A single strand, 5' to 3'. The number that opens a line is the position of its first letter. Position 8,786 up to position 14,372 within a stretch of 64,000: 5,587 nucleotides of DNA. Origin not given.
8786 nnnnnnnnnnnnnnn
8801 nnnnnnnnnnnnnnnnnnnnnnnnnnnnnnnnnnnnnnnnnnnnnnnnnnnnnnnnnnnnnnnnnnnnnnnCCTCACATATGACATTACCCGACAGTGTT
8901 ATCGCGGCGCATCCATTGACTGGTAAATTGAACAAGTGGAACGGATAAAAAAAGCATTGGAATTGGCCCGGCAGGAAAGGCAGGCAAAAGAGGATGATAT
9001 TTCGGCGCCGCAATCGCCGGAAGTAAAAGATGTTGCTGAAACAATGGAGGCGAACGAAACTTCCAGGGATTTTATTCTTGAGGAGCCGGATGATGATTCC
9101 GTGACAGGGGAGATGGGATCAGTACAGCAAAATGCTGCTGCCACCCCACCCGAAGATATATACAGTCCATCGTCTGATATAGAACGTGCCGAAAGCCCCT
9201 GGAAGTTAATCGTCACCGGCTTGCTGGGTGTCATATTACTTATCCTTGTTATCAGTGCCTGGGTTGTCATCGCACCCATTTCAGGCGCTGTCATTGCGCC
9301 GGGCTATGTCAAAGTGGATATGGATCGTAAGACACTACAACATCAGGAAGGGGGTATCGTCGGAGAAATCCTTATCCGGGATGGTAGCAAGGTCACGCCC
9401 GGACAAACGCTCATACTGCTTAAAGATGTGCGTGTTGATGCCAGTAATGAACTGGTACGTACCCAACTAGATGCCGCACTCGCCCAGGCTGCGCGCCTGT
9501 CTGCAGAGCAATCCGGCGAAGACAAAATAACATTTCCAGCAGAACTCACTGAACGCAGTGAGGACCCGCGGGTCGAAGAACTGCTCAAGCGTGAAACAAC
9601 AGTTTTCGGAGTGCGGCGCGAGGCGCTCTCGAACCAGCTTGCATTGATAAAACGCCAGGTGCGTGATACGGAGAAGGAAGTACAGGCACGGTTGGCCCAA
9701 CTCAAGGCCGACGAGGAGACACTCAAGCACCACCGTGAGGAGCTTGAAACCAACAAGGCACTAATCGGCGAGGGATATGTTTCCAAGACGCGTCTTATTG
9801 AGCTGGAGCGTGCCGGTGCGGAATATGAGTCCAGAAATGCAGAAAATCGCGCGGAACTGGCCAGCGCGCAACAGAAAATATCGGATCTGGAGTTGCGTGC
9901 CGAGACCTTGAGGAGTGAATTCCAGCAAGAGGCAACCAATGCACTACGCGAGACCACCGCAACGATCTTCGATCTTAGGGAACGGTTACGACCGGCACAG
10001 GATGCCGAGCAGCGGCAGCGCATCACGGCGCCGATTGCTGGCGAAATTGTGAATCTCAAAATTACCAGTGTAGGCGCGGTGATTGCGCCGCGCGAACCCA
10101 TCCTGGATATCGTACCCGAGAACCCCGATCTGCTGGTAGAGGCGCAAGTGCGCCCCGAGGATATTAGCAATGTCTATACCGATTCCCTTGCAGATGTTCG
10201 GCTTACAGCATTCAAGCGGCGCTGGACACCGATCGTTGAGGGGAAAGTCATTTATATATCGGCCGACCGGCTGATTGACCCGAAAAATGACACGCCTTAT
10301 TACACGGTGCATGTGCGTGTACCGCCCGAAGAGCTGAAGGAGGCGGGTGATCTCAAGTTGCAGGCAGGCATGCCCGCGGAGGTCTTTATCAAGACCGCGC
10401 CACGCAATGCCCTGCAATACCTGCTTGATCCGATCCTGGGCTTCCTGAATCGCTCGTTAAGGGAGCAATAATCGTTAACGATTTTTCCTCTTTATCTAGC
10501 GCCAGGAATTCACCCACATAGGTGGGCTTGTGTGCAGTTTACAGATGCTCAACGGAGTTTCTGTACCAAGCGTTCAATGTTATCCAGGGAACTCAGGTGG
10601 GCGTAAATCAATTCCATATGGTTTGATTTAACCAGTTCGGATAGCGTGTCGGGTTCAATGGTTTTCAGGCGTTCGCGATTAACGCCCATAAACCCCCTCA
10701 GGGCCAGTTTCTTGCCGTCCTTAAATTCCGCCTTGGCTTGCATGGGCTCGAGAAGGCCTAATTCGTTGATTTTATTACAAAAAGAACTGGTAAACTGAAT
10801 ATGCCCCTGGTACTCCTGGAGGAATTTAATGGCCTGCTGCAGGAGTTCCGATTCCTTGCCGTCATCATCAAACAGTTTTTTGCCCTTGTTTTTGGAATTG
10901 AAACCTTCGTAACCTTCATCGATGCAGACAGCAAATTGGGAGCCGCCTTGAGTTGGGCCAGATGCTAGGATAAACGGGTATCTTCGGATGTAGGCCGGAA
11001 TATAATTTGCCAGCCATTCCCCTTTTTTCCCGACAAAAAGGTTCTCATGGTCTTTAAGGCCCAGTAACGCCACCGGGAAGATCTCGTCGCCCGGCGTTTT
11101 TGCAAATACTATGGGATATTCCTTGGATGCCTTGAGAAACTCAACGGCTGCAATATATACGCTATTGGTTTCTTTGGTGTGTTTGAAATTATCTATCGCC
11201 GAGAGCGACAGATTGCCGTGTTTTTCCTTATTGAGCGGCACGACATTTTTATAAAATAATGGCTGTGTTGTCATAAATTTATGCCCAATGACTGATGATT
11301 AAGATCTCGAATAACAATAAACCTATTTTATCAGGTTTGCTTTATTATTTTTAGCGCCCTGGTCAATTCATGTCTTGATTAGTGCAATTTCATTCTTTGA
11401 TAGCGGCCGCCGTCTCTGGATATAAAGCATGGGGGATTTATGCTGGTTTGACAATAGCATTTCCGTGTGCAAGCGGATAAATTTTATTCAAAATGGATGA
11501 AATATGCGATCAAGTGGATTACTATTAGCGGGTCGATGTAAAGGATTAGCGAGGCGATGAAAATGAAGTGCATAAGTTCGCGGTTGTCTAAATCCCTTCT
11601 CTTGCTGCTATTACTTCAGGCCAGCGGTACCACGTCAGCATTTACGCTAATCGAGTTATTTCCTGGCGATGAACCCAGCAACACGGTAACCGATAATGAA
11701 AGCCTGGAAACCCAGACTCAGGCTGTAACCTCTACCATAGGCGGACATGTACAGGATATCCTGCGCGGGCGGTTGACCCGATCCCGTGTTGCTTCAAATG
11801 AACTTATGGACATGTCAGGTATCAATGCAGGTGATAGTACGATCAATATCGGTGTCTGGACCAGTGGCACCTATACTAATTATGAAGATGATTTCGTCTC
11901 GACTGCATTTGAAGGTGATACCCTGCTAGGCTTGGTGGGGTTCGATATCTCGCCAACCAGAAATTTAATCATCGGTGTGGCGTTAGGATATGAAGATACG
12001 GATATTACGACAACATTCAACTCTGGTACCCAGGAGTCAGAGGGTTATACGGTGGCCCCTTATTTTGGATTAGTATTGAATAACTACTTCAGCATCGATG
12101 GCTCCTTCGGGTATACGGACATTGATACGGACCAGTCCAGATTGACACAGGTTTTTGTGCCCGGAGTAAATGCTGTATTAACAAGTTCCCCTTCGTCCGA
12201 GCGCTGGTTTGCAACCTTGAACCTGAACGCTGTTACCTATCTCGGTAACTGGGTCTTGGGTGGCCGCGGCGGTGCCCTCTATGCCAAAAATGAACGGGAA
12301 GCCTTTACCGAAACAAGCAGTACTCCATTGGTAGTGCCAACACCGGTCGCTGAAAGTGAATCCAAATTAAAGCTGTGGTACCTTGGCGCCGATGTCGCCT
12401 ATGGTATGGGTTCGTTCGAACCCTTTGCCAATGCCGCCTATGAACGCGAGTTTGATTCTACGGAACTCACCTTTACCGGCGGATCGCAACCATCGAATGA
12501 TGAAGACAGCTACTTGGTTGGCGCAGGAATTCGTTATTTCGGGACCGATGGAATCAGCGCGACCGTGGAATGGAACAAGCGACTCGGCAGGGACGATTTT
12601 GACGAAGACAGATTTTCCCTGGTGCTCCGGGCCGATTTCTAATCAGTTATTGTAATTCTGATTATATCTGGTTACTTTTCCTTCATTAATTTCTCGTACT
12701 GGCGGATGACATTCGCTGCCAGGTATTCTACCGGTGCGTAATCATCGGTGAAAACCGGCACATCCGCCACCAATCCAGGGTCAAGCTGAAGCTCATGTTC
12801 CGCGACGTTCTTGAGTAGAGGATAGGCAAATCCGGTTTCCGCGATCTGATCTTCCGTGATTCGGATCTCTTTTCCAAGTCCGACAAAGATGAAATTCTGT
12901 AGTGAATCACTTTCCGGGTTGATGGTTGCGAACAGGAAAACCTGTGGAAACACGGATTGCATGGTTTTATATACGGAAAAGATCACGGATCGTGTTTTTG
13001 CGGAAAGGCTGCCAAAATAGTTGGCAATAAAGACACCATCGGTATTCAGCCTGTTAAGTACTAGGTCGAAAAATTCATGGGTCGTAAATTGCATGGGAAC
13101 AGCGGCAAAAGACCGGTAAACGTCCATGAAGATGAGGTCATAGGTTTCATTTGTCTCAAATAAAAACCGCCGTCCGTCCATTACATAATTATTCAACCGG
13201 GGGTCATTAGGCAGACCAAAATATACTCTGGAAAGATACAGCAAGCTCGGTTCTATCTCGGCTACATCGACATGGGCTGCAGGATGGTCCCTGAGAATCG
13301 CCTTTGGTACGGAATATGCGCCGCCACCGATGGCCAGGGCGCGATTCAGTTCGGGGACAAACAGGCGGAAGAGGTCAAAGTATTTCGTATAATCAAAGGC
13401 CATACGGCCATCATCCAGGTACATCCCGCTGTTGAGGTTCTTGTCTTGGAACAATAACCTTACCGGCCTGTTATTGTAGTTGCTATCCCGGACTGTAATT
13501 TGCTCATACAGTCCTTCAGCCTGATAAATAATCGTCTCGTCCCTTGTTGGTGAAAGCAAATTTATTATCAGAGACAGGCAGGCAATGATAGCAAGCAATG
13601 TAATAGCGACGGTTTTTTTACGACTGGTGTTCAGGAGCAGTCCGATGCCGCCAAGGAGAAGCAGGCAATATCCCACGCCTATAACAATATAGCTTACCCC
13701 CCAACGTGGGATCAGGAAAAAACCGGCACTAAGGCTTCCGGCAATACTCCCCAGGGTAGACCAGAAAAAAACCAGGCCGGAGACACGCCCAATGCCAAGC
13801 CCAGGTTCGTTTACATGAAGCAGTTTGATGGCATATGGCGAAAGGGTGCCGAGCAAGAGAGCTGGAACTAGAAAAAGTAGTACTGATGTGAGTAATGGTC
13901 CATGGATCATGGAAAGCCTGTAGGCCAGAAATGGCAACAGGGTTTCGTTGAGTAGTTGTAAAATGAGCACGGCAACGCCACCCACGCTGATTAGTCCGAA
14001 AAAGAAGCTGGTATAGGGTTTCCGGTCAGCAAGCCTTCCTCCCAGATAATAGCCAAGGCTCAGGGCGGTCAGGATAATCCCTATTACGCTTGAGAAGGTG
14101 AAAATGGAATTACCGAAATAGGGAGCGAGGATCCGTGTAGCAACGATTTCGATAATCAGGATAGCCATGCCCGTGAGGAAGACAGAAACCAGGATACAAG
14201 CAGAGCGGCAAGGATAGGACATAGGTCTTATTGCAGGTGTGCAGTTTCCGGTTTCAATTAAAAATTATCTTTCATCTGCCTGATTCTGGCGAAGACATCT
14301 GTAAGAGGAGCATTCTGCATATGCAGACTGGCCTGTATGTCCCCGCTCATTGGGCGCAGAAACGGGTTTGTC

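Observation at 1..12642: Candidate undescribed export system: T1SS with an embedded ExeA-TPR ATPase, chimeric MFP, SapC and neighbouring glycosyl/sulfo-transferases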

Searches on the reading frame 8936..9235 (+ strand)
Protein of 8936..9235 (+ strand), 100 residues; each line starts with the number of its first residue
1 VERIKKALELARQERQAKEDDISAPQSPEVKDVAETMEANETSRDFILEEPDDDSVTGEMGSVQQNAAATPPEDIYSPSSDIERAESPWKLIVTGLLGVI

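Call 80: search_protein_families(library=pfam, proteins=[window:8936-9235:+], max_evalue=10)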
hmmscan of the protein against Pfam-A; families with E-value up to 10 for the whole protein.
window:8936-9235:+ (100 aa): 1 family
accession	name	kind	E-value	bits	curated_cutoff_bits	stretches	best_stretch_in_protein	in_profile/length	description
PF24432.1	DUF7555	-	0.06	13.8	28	1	41-97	75-119/133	Family of unknown function (DUF7555)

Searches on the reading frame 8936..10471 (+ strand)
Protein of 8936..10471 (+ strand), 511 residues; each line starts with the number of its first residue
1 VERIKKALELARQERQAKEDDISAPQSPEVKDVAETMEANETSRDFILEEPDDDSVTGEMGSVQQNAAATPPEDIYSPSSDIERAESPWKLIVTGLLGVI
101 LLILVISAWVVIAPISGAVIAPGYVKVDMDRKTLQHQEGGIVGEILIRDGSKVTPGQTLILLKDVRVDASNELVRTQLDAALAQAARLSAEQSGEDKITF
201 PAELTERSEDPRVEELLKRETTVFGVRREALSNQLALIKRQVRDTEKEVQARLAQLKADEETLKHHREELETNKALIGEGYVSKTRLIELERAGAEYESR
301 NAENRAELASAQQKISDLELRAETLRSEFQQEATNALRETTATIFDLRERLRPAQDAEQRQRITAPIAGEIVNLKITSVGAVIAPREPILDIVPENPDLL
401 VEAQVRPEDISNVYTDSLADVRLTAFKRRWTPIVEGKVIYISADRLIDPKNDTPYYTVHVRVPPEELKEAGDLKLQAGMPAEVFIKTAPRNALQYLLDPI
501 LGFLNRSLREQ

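Call 3: search_protein_families(library=pfam, proteins=[window:8936-10471:+], max_evalue=0.01)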
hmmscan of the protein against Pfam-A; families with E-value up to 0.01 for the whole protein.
window:8936-10471:+ (511 aa): 2 families
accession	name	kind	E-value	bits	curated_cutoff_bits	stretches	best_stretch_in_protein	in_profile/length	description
PF13437.12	HlyD_3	-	1e-13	52.4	22.2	1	363-473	2-103/106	HlyD family secretion protein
PF16576.10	HlyD_D23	-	3.5e-08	33.4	30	1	307-452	55-193/214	Barrel-sandwich domain of CusB or HlyD membrane-fusion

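Call 7: search_protein_families(library=ncbifam, proteins=[window:8936-10471:+], max_evalue=0.001)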
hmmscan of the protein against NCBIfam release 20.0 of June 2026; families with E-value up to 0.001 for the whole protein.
window:8936-10471:+ (511 aa): 5 families
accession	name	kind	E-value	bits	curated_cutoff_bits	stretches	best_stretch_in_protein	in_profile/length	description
TIGR01843.1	type_I_hlyD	subfamily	2e-103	346.6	208.65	1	97-511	9-422/422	HlyD family type I secretion periplasmic adaptor subunit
TIGR01730.1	RND_mfp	subfamily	1.4e-16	60.3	94.9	3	129-188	24-83/322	efflux RND transporter periplasmic adaptor subunit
TIGR00998.1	8a0101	subfamily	1.2e-14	54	390.8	1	99-428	9-270/334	EmrA/EmrK family multidrug efflux transporter periplasmic adaptor subunit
TIGR03794.1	NHLM_micro_HlyD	equivalog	1.5e-08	34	156.2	1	96-441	23-336/421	NHLP bacteriocin system secretion protein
NF007785.0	PRK10476.1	equivalog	0.00012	21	376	1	230-429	97-275/347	multidrug transporter subunit MdtN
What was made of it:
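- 9200..10471 (+): Canonical HlyD/AprE-type MFP body: transmembrane helix (residues 89-113, bases 9200-9274) and periplasmic domains. TIGR01843 scores 347 bits and aligns from residue 97 (call 7).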

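Call 25: find_homologous_proteins(query=window:8936-10471:+, max_evalue=1e-20)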
Query window:8936-10471:+ (511 aa): 2279 proteins with E <= 1e-20 among 8000 candidates; the best 120 are listed.
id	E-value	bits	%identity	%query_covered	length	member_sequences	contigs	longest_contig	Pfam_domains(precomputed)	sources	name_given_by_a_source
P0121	0.0e+0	1080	100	100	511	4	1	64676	PF25994.1,PF26002.1,PF25919.1,PF25917.1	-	-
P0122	8.5e-229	778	75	100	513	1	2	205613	PF25994.1,PF26002.1,PF25917.1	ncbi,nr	ncbi:MAG: HlyD family type I secretion periplasmic adaptor subunit [Gammaproteobacteria bacterium]|n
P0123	3.7e-224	763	71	100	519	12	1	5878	PF25994.1,PF26002.1,PF25917.1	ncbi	-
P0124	4.9e-224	763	71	100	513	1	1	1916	PF25994.1,PF26002.1,PF25917.1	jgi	-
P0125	1.1e-222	758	71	100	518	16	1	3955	PF25994.1,PF26002.1,PF25917.1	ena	-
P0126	1.3e-220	751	70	100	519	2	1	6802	PF25994.1,PF26002.1,PF25917.1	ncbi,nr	ncbi:MAG: HlyD family type I secretion periplasmic adaptor subunit [Gammaproteobacteria bacterium]|n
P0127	8.7e-216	735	78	85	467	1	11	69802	PF25994.1,PF26002.1,PF25917.1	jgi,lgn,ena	-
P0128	4.8e-193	660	71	86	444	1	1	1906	PF25994.1,PF25973.1,PF26002.1,PF25919.1,PF25917.1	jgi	jgi:membrane fusion protein, type I secretion system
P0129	8.9e-193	660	71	86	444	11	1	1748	PF25994.1,PF26002.1,PF25917.1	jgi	-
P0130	2.4e-192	658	71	86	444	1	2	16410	PF25994.1,PF26002.1,PF25919.1,PF25917.1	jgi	jgi:HlyD family type I secretion membrane fusion protein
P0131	3.7e-192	657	70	86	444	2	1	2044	PF25994.1,PF26002.1,PF25917.1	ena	-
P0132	4.4e-192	657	70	87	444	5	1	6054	PF25994.1,PF26002.1,PF25919.1,PF25917.1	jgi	-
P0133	7.2e-192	657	71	86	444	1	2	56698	PF25994.1,PF26002.1,PF25919.1,PF25917.1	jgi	-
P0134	7.3e-192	656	71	86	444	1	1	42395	PF25994.1,PF26002.1,PF25919.1,PF25917.1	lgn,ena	-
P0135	8.3e-192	656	70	86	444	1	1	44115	PF25994.1,PF26002.1,PF25919.1,PF25917.1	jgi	jgi:HlyD family type I secretion membrane fusion protein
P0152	2.3e-190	652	69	87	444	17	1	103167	PF25994.1,PF26002.1,PF25919.1,PF25917.1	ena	-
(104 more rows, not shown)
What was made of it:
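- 9200..10471 (+): It is 65-71% identical to 444-aa canonical MFPs (call 25).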

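Call 27: find_encoding_contigs(protein=P0127, flank=10000, max_places=2)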
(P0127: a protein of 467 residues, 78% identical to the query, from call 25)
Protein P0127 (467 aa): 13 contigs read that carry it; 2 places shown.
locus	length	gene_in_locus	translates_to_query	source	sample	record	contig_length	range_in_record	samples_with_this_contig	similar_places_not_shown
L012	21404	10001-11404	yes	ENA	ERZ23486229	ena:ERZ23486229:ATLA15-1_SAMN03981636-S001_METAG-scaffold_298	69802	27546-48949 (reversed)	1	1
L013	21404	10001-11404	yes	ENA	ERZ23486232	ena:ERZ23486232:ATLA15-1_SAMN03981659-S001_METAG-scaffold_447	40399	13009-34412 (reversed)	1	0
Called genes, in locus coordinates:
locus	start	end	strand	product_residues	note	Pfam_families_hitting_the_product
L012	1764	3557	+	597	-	-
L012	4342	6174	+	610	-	PF22148:Fervidolysin_NPro-like (weak), PF00082:Peptidase_S8, PF17957:Big_7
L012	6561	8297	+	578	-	PF00664:ABC_membrane, PF02463:SMC_N (faint), PF00005:ABC_tran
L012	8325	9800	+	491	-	PF13191:AAA_16, PF13401:AAA_22, PF24885:TPR_NPHP3, PF13374:TPR_10, PF13424:TPR_12, PF17874:TPR_MalT, PF13374:TPR_10, PF13424:TPR_12, +13 more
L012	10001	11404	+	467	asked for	PF25917:BSH_RND (weak), PF25994:HH_AprE, PF26002:Beta-barrel_AprE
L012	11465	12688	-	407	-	PF02771:Acyl-CoA_dh_N, PF02770:Acyl-CoA_dh_M, PF00441:Acyl-CoA_dh_1, PF08028:Acyl-CoA_dh_2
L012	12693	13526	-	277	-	PF00561:Abhydrolase_1, PF00975:Thioesterase, PF12146:Hydrolase_4, PF12697:Abhydrolase_6, PF12695:Abhydrolase_5 (faint)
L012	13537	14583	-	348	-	PF26233:NicX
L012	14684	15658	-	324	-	-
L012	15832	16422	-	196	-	PF04264:YceI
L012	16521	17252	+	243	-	PF04264:YceI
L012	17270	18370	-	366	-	PF01636:APH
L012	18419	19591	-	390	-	PF00278:Orn_DAP_Arg_deC, PF02784:Orn_Arg_deC_N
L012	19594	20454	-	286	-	PF17284:Spermine_synt_N, PF01564:Spermine_synth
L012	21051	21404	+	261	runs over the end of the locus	PF11932:DUF3450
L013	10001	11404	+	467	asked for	PF25917:BSH_RND (weak), PF25994:HH_AprE, PF26002:Beta-barrel_AprE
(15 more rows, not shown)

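Call 28: find_encoding_contigs(protein=P0152, flank=10000, max_places=1)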
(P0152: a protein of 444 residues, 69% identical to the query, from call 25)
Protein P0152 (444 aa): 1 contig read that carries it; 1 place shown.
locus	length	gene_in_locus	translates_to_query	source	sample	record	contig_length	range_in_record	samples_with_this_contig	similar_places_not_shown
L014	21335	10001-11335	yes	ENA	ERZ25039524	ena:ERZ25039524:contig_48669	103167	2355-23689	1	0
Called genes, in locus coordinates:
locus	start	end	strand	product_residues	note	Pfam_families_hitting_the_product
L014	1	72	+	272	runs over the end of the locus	PF13340:DUF4096, PF01609:DDE_Tnp_1, PF13612:DDE_Tnp_1_3 (weak), PF13586:DDE_Tnp_1_2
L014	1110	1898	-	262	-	PF05050:Methyltransf_21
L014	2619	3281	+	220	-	-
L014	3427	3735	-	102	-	-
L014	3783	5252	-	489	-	PF11846:Wzy_C_2 (faint), PF17874:TPR_MalT (faint), PF00515:TPR_1 (faint), PF07719:TPR_2 (faint), PF13174:TPR_6 (faint), PF13374:TPR_10 (faint), PF13424:TPR_12, PF13424:TPR_12, +4 more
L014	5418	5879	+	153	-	-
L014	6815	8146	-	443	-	PF00749:tRNA-synt_1c, PF19269:Anticodon_2 (weak)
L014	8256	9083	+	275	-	-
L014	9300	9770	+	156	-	PF00005:ABC_tran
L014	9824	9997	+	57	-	-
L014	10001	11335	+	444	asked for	PF25919:BSH_CusB (faint), PF25917:BSH_RND (faint), PF25994:HH_AprE, PF26002:Beta-barrel_AprE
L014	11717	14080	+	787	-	PF00353:HemolysinCabind, PF08548:Peptidase_M10_C, PF17803:Cadherin_4, PF17892:Cadherin_5, PF17963:Big_9, PF17803:Cadherin_4, PF17963:Big_9, PF17803:Cadherin_4, +9 more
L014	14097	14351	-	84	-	-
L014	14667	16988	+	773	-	PF00353:HemolysinCabind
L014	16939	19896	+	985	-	PF17892:Cadherin_5 (faint), PF17803:Cadherin_4, PF17963:Big_9, PF00353:HemolysinCabind (weak)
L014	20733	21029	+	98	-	PF01019:G_glu_transpept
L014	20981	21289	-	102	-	-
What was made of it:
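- In L014 the ABC is directly followed by such an MFP, with RTX cargo and no ATPase (call 28).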

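Call 43: search_solved_structures(query=window:8936-10471:+, max_evalue=0.001)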
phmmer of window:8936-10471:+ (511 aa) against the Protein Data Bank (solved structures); distinct sequences matched with E-value up to 0.001: 5.
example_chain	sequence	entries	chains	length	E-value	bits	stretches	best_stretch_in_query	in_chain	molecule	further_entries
5nen_A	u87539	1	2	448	7.9e-61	209.6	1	118-510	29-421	Lipase C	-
8dck_C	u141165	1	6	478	5.1e-22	81.7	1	91-510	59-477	Membrane fusion protein (MFP) family protein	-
5c21_A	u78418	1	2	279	3.3e-09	39.5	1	132-403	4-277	Chromosomal hemolysin D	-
5c22_A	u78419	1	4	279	4.4e-09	39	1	132-403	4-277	Chromosomal hemolysin D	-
7sgr_H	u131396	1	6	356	1.8e-07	33.7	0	399-510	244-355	Membrane fusion protein (MFP) family protein,Hemolysin secretion protein D, chromosomal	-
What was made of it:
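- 9200..10471 (+): The best solved relative is LipC, 5nen, E = 8e-61 (call 43).
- On Type I secretion system (PrtD/AprD type): LipC 5nen matches at E = 8e-61 (call 43).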

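Call 54: search_protein_families(library=ncbifam, proteins=[L012:1764-3557:+], max_evalue=0.00001)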
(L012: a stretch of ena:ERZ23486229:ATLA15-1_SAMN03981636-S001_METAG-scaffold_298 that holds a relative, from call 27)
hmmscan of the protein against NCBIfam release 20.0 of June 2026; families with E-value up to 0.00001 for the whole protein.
L012:1764-3557:+ (597 aa): 0 families

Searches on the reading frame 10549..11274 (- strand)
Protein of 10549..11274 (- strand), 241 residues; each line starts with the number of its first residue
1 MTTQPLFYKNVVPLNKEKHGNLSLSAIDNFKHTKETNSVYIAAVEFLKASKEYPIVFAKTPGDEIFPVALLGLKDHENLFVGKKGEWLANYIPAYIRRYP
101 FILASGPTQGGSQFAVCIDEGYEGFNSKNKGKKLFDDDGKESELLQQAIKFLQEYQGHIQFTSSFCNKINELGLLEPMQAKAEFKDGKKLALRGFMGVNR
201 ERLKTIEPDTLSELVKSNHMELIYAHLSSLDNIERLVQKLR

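Call 3: search_protein_families(library=pfam, proteins=[window:10549-11274:-], max_evalue=0.01)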
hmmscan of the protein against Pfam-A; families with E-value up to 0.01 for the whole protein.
window:10549-11274:- (241 aa): 1 family
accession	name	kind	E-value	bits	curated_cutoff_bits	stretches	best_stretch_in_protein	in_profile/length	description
PF07277.16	SapC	-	1.3e-73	247.6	28.9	1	14-236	1-220/220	SapC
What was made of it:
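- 10549..11274 (-): SapC-family protein with no signal peptide. A facultative convergent neighbour. PF07277 scores 248 bits (call 3).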

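Call 7: search_protein_families(library=ncbifam, proteins=[window:10549-11274:-], max_evalue=0.001)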
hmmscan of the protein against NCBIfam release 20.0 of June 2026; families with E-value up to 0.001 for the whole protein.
window:10549-11274:- (241 aa): 0 families

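Call 71: search_solved_structures(query=window:10549-11274:-, max_evalue=0.01)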
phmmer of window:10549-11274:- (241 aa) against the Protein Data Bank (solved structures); distinct sequences matched with E-value up to 0.01: 0.

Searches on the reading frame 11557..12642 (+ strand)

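Call 3: search_protein_families(library=pfam, proteins=[window:11557-12642:+], max_evalue=0.01)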
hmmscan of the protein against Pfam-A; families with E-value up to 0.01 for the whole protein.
window:11557-12642:+ (361 aa): 2 families
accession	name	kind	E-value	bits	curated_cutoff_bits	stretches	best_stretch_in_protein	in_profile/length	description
PF03797.25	Autotransporter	-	5.4e-24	85.7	26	1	100-339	1-254/255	Autotransporter beta-domain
PF13505.12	OMP_b-brl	-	3e-08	34.5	28.7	1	222-359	47-173/175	Outer membrane protein beta-barrel domain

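Call 7: search_protein_families(library=ncbifam, proteins=[window:11557-12642:+], max_evalue=0.001)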
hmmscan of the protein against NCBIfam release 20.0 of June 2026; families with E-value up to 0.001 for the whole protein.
window:11557-12642:+ (361 aa): 0 families

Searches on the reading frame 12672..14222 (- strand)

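Call 3: search_protein_families(library=pfam, proteins=[window:12672-14222:-], max_evalue=0.01)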
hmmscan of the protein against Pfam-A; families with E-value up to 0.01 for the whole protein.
window:12672-14222:- (516 aa): 1 family
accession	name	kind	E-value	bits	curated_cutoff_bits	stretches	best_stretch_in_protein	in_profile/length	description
PF01564.23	Spermine_synth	-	2.6e-11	43.9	22.9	1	290-444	17-172/186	Spermine/spermidine synthase domain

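Call 7: search_protein_families(library=ncbifam, proteins=[window:12672-14222:-], max_evalue=0.001)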
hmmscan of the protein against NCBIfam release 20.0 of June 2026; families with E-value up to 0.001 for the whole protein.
window:12672-14222:- (516 aa): 6 families
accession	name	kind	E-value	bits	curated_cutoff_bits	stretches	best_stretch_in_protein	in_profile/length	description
NF037959.1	MFS_SpdSyn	subfamily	8.2e-74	249.1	40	1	20-501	3-480/480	fused MFS/spermidine synthase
NF002956.0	PRK03612.1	equivalog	5.4e-18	64.7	472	1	7-424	19-437/522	polyamine aminopropyltransferase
NF003380.0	PRK04457.1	equivalog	3.4e-17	62.3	304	1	260-405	37-183/265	polyamine aminopropyltransferase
NF002010.0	PRK00811.1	equivalog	7.9e-14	51.6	260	1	289-436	76-225/287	polyamine aminopropyltransferase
TIGR00417.1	speE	equivalog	1.1e-12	47.8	249.55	1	293-437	74-219/271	spermidine synthase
NF002435.0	PRK01581.1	equivalog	1.3e-05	24.5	537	1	294-436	153-300/374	polyamine aminopropyltransferase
